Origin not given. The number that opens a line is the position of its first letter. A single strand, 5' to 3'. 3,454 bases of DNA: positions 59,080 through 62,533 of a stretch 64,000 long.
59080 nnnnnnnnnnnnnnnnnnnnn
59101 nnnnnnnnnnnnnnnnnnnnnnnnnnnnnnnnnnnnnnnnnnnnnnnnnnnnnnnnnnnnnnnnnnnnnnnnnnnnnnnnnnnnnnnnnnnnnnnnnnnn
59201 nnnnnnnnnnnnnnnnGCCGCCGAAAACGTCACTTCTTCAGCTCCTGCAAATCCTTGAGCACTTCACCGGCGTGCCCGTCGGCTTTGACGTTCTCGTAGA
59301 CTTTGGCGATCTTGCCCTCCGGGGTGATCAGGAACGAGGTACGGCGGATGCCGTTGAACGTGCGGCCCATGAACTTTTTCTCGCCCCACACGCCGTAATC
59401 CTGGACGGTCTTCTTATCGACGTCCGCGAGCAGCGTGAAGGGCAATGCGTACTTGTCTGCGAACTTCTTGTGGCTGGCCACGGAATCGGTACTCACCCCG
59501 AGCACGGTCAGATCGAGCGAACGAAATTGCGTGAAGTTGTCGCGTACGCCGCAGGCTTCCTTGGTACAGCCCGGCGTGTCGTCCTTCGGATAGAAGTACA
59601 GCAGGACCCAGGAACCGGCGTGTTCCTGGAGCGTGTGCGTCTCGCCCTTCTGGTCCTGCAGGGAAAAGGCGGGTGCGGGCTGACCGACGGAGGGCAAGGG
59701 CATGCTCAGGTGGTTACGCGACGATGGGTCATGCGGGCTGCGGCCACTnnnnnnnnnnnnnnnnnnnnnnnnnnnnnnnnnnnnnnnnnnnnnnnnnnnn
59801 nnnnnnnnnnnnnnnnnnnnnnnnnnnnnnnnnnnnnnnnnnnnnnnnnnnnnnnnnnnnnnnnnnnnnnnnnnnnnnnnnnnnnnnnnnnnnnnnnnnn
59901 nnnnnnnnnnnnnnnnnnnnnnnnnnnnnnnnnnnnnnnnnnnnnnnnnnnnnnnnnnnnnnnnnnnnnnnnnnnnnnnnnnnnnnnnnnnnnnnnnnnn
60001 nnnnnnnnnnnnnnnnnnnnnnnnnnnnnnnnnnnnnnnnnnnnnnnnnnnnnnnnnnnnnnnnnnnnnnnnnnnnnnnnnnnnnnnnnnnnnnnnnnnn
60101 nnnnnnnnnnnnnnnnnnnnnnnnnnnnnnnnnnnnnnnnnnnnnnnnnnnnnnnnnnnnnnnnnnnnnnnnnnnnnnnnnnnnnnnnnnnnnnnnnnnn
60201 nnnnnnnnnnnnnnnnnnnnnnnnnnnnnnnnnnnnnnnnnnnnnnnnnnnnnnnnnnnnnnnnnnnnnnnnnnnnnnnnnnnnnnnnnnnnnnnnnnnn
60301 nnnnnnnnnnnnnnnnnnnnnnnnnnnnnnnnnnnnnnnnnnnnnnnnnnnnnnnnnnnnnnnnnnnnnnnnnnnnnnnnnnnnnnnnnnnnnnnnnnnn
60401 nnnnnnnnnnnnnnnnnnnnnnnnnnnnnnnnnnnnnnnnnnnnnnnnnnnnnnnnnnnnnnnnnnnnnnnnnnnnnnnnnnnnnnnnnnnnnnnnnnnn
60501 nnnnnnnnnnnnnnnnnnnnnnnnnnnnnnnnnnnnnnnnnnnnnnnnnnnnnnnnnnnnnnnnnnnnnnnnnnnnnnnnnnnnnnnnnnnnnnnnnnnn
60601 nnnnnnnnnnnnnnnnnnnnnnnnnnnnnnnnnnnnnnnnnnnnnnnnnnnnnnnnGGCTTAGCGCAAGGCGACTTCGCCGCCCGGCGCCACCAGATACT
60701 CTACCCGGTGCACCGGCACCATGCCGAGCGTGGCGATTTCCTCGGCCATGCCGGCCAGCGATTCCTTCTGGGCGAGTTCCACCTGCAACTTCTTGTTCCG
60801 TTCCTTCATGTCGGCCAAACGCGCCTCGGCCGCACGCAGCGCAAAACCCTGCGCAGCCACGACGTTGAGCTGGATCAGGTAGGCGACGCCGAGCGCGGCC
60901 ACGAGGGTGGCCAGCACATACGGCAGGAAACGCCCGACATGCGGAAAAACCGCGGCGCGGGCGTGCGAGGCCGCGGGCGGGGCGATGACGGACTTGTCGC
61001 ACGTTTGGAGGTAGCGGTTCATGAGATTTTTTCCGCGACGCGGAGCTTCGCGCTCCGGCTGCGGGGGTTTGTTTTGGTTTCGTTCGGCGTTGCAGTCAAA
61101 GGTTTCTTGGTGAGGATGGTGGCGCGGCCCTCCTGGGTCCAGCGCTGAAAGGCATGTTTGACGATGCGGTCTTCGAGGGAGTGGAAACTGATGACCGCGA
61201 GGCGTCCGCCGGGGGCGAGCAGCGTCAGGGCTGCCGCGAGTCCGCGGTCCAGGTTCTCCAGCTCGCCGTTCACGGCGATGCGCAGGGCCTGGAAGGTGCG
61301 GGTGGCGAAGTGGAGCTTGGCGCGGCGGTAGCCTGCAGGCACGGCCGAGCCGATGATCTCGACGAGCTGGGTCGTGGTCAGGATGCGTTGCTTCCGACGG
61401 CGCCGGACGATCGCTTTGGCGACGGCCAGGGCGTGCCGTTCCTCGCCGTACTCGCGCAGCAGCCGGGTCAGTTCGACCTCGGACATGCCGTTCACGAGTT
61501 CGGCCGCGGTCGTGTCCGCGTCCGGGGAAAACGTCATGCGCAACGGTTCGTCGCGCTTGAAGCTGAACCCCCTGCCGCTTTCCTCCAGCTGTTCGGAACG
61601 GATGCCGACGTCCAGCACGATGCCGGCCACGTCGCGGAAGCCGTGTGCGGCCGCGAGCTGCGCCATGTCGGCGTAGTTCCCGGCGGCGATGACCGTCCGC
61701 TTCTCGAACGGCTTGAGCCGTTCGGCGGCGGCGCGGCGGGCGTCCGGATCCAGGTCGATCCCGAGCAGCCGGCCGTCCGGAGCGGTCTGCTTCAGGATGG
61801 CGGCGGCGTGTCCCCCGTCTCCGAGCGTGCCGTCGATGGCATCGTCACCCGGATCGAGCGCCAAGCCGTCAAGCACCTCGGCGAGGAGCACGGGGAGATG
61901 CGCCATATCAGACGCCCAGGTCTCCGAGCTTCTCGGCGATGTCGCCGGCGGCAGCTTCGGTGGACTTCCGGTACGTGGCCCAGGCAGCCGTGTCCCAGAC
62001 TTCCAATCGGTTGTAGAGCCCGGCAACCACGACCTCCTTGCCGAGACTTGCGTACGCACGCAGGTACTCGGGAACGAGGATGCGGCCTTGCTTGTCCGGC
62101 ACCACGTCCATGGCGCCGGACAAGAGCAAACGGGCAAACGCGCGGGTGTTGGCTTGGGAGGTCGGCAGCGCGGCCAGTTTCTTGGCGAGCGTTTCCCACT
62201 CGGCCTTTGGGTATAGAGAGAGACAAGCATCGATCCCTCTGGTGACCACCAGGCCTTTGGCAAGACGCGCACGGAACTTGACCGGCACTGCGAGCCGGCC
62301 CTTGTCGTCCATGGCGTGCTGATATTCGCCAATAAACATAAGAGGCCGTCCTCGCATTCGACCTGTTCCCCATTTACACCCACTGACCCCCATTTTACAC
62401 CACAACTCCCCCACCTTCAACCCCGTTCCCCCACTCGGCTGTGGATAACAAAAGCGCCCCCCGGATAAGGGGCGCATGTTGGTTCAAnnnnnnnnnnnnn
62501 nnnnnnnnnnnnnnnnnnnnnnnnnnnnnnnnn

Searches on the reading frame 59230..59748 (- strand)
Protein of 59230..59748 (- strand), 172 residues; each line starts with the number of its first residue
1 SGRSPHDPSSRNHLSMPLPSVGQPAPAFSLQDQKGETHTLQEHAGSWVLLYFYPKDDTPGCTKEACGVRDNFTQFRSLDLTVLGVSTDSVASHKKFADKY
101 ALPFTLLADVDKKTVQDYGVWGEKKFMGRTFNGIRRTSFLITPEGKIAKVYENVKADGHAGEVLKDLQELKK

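Call 12: search_protein_families(library=pfam, proteins=[window:59230-59748:-], max_evalue=0.001)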
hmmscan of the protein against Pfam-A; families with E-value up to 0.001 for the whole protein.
window:59230-59748:- (172 aa): 2 families
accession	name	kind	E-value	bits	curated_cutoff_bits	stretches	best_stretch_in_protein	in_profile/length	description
PF00578.27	AhpC-TSA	-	2e-40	138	26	1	21-149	1-123/124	AhpC/TSA family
PF08534.16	Redoxin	-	3.3e-20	72.8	26.6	1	21-154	2-135/148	Redoxin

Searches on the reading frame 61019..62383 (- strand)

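Call 12: search_protein_families(library=pfam, proteins=[window:61019-62383:-], max_evalue=0.001)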
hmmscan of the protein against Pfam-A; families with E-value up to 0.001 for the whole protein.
window:61019-62383:- (454 aa): 2 families
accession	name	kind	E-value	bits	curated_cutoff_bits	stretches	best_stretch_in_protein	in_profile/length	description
PF01795.25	Methyltransf_5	-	3.8e-98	329.2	27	1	160-453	2-309/309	MraW methylase family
PF08242.18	Methyltransf_12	-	0.00094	20.3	30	0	188-229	6-46/98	Methyltransferase domain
